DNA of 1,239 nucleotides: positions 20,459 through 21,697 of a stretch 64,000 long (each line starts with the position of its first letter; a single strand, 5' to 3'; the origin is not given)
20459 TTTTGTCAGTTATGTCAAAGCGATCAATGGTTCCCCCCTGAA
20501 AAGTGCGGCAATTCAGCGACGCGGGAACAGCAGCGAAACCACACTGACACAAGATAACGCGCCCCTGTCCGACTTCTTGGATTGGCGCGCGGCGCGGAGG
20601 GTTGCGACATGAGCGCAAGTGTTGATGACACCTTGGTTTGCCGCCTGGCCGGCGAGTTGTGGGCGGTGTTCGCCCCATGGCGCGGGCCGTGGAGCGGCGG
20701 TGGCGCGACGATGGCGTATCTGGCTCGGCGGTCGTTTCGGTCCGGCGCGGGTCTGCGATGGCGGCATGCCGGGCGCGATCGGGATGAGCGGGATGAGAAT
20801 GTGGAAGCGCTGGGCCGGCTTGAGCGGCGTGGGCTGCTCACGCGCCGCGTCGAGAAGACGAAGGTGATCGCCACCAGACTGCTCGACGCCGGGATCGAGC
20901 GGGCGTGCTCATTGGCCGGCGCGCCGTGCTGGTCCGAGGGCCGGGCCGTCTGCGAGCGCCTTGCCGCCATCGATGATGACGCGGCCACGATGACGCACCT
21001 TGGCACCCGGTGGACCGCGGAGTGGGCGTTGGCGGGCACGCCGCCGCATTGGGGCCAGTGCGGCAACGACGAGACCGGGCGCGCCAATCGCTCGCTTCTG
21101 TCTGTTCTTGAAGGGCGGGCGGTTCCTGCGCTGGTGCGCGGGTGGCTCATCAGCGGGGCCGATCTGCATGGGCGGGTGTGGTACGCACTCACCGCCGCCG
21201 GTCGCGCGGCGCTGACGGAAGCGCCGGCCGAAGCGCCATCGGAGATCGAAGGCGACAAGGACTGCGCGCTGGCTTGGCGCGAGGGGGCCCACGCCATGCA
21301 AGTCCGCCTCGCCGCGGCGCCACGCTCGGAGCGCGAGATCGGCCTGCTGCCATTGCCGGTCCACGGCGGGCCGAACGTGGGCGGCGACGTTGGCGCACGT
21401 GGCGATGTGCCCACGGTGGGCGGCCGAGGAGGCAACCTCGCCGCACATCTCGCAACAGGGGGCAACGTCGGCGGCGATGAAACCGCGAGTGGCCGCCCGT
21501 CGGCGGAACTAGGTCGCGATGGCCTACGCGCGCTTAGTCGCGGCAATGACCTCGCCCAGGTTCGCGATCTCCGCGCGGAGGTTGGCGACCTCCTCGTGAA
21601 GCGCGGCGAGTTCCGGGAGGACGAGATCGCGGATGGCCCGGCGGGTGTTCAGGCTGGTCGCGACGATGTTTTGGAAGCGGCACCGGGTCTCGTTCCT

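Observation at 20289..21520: Iteron array plus adjacent double winged-helix ORF: a plasmid-style replication origin inside the prophage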

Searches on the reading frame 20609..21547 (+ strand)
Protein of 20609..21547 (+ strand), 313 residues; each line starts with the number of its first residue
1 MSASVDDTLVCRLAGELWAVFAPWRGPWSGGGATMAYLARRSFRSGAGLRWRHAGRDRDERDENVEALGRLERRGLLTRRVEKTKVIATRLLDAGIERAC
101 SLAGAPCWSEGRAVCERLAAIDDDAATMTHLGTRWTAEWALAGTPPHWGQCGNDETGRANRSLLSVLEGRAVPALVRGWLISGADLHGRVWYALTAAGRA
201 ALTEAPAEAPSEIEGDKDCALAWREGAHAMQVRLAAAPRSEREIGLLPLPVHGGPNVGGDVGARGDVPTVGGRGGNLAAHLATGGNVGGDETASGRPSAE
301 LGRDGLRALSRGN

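Call 30: search_protein_families(library=phrogs, max_evalue=0.01, proteins=[window:20609-21547:+])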
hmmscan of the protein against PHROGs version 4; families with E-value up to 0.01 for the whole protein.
window:20609-21547:+ (313 aa): 0 families

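Call 33: predict_structure(alignment_id=A2)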
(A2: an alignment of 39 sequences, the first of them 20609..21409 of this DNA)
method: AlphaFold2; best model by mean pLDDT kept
length: 267 residues; sequences in the alignment: 39
mean_pLDDT: 83.8   pTM: 0.83
mean pLDDT of the five models: 83.8, 82.4, 81.5, 81.4, 81.1
residues with pLDDT >= 90: 158; 70-90: 65; 50-70: 21; < 50: 23
segments of 3 or more residues with pLDDT < 50: 244-246, 248-267
pLDDT, mean of each block of 10 residues (from residue 1): 86 95 74 85 91 79 93 97 91 95 92 95 90 91 89 93 94 95 82 94 76 80 94 83 50 31 30
secondary structure, 60 per line:
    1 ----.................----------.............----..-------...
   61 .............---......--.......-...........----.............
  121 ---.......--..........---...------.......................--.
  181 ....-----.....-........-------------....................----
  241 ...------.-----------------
elements in order: H5-21 H32-44 H58-73 E77-82 E85-91 H93-103 H108-120 E127-130 E133-137 H138-142 H155-177 E180-184 E190-194 H196-203 H217-236

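Call 37: fold_search(model_id=the predicted structure, library=pdb)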
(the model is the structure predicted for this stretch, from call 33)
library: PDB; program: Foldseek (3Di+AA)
matches with E <= 10: 373; with E <= 0.001: 0
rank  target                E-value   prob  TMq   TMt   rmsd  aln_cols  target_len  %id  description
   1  5uuj                  1.2e-01  0.18  0.19  0.15  15.7       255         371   15  Streptomyces sahachiroi DNA glycosylase AlkZ (released 2017-04-12)
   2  7nyw_F                2.7e-01  0.25  0.20  0.26  14.0       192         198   10  Cryo-EM structure of the MukBEF-MatP-DNA head module (released 2021-07-07)
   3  3l09_B                3.3e-01  0.06  0.13  0.14  17.5       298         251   16  Crystal structure of Putative transcriptional regulator (JANN_22DEC04_CONTIG27_REVISED_GENE3569) from Jannaschia sp. C (released 2010-01-12)
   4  3l09_C                3.5e-01  0.12  0.19  0.20  17.8       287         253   16  Crystal structure of Putative transcriptional regulator (JANN_22DEC04_CONTIG27_REVISED_GENE3569) from Jannaschia sp. C (released 2010-01-12)
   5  7v8p                  3.7e-01  0.18  0.21  0.26  13.8       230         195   10  Crystal Structure of the MukE dimer (released 2022-01-05)
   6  6juv_A                3.9e-01  0.16  0.17  0.23  14.1       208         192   12  Crytsal structure of ScpB derived from Pyrococcus yayanosii (released 2020-01-22)
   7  2xv4                  3.9e-01  0.14  0.15  0.11  15.3       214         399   13  Structure of Human RPC62 (partial) (released 2011-03-02)
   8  3l09_A                5.3e-01  0.05  0.14  0.14  16.6       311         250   14  Crystal structure of Putative transcriptional regulator (JANN_22DEC04_CONTIG27_REVISED_GENE3569) from Jannaschia sp. C (released 2010-01-12)
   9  1xb4_A                5.6e-01  0.23  0.16  0.22  10.0       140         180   14  Crystal structure of subunit VPS25 of the endosomal trafficking complex ESCRT-II (released 2005-03-22)
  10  8ycm_B                5.9e-01  0.21  0.19  0.22  13.5       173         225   16  Monomeric Human STK19 (released 2024-03-06)
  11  7dkl                  5.9e-01  0.12  0.18  0.22  14.5       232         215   11  Crystal structure of the tandem DEP domains of DEPTOR (released 2021-12-08)
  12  1tbx_B                6.8e-01  0.54  0.18  0.47  10.5       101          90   12  Crystal structure of SSV1 F-93 (released 2004-07-13)
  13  5trd_A                6.8e-01  0.41  0.18  0.21  10.7       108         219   16  Structure of RbkR (Riboflavin Kinase) from Thermoplasma acidophilum determined in complex with CTP and its cognate DNA (released 2016-11-23)
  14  3gfj                  7.6e-01  0.63  0.17  0.30   8.9        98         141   21  Crystal structure of the ST1710 mutant (R89A) protein (released 2009-08-25)
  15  2nnn_E                7.6e-01  0.16  0.14  0.27  16.9       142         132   20  Crystal structure of probable transcriptional regulator from Pseudomonas aeruginosa (released 2006-11-21)
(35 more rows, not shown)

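Call 68: fold_search(model_id=the predicted structure, library=viral)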
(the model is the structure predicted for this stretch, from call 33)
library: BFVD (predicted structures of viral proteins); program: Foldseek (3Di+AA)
matches with E <= 10: 355; with E <= 0.001: 0
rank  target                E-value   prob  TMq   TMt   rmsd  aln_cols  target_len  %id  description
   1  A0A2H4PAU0            7.6e-02  0.90  0.23  0.20  11.2       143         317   13  (no name in the UniProt tables at hand)
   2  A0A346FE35            8.9e-02  0.72  0.20  0.26   9.7       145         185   14  (no name in the UniProt tables at hand)
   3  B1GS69                1.5e-01  0.25  0.16  0.26  15.4       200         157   14  Hypothetical phage protein [Salmonella phage Vi II-E1]
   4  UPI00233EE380         1.8e-01  0.35  0.19  0.28  17.5       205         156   11  (no name look-up for this kind of identifier)
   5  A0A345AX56            2.0e-01  0.14  0.17  0.21  17.3       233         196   10  (no name in the UniProt tables at hand)
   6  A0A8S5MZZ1            2.4e-01  0.47  0.24  0.13  18.9       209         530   10  Replication initiator A family protein [Siphoviridae sp. ctAUQ2]
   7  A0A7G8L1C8            2.9e-01  0.09  0.12  0.09  17.7       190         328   15  Uncharacterized protein [Escherichia phage Mt1B1_P17]
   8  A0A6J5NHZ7            3.1e-01  0.30  0.19  0.25  21.1       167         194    9  Uncharacterized protein (Fragment) [uncultured Caudovirales phage]
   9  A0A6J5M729            3.2e-01  0.84  0.16  0.33   5.9        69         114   17  Uncharacterized protein [uncultured Caudovirales phage]
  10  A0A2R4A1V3            4.4e-01  0.30  0.20  0.20  10.7       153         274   14  (no name in the UniProt tables at hand)
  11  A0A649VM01            5.7e-01  0.28  0.19  0.22  11.0       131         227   16  Uncharacterized protein [Microbacterium phage Megan]
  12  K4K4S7                5.7e-01  0.21  0.15  0.30  14.1       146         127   14  (no name in the UniProt tables at hand)
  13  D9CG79                6.0e-01  0.16  0.19  0.29  14.3       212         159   10  (no name in the UniProt tables at hand)
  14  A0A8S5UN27            6.3e-01  0.69  0.24  0.21  11.6       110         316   12  Uncharacterized protein [Siphoviridae sp. ctzr51]
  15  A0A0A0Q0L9            7.0e-01  0.51  0.14  0.43   5.0        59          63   24  Uncharacterized protein [Pectobacterium bacteriophage PM2]
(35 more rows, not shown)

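Call 88: search_solved_structures(query=A2, max_evalue=10)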
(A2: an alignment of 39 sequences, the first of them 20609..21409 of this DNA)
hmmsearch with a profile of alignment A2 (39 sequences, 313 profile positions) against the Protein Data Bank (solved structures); distinct sequences matched with E-value up to 10: 0.

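Call 89: search_protein_families(library=ncbifam, max_evalue=0.1, proteins=[window:20609-21547:+])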
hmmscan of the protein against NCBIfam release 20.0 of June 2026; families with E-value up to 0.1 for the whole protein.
window:20609-21547:+ (313 aa): 0 families

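Call 95: search_protein_representatives(alignment_id=A2)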
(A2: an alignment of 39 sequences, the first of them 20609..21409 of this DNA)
Query: 39 sequences, 313 profile positions. Proteins with E-value up to 0.001 (for the whole library): 470; up to 1e-10: 172; up to 1e-30: 1. The best 150 are listed.
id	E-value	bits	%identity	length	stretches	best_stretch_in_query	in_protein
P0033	3.5e-145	499.7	-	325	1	1-308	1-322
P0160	9.1e-29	117.3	-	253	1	9-251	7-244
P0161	2.7e-27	112.5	-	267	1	25-253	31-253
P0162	4.4e-26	108.5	-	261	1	2-261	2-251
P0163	8.0e-26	107.6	-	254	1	9-253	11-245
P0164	1.8e-23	99.9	-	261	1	18-253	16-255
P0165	2.6e-23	99.4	-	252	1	6-256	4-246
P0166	1.1e-22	97.3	-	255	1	10-253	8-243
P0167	1.5e-22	96.9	-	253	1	6-253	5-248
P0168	1.7e-22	96.7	-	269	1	3-270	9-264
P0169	1.2e-21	93.9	-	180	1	84-252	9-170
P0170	1.7e-21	93.4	-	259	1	6-254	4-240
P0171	2.3e-21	93.0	-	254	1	11-252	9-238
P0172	2.5e-21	92.9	-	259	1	7-252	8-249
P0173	2.9e-21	92.6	-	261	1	8-264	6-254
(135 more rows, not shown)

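Call 97: search_protein_families(library=pfam, alignment_id=A5, max_evalue=0.01)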
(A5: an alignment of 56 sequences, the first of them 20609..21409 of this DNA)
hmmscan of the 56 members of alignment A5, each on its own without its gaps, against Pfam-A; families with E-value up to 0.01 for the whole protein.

A. member 1, window:20609-21409:+ (267 aa): 0 families

B. families by the number of members that match (of 56 scanned): 2 families
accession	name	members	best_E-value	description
PF22665.2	DUF6293_C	2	0.00031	DUF6293 C-terminal winged helix domain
PF03551.20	PadR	2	0.00032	Transcriptional regulator PadR-like family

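Call 98: find_encoding_contigs(protein=P0160, flank=6000, max_places=2)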
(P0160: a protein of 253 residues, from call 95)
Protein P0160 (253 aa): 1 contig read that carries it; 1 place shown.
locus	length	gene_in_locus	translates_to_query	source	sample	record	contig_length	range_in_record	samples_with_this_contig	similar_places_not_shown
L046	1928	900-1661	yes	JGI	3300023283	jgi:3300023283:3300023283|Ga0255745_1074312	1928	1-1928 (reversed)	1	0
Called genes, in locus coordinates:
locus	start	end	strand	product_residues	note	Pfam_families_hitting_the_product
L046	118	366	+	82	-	-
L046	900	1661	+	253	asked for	-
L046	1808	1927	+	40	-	?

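Call 99: find_encoding_contigs(protein=P0163, flank=6000, max_places=2)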
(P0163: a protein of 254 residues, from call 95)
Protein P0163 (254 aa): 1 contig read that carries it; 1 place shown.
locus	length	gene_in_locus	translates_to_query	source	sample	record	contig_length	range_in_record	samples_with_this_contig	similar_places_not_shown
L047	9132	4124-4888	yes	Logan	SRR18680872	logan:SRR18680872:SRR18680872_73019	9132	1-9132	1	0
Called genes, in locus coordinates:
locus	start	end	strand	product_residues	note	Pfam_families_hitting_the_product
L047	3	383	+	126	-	?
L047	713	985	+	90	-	-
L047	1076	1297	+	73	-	-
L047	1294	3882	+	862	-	PF09250:Prim-Pol, PF08706:D5_N, PF19263:DUF5906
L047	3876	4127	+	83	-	-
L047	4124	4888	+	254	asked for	-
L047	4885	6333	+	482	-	-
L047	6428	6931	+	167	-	-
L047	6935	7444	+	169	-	-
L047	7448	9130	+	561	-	?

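Call 100: find_encoding_contigs(protein=P0162, flank=6000, max_places=2)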
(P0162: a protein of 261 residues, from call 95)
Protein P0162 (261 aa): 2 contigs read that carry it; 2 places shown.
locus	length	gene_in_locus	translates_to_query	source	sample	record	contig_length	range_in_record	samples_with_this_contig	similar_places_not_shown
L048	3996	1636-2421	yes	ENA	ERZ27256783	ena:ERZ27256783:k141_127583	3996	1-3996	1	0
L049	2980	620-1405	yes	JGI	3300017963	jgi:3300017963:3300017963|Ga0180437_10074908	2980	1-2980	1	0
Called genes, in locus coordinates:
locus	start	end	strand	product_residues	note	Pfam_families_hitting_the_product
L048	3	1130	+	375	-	?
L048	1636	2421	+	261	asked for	-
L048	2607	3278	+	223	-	-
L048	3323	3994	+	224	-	?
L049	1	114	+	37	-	?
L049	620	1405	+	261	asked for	-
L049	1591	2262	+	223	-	-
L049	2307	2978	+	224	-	?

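Call 101: find_encoding_contigs(protein=P0165, flank=6000, max_places=2)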
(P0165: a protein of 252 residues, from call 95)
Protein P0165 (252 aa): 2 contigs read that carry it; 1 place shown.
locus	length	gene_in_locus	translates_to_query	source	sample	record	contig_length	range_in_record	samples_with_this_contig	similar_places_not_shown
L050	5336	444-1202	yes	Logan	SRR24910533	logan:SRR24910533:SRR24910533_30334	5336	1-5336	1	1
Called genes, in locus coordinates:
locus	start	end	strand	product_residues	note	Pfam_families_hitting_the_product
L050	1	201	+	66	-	?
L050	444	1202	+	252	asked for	-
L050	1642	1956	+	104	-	-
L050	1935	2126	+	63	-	-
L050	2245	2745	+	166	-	-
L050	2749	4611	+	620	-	PF25209:Phage_capsid_4, PF10124:Mu-like_gpT (weak)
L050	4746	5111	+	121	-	-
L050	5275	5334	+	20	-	?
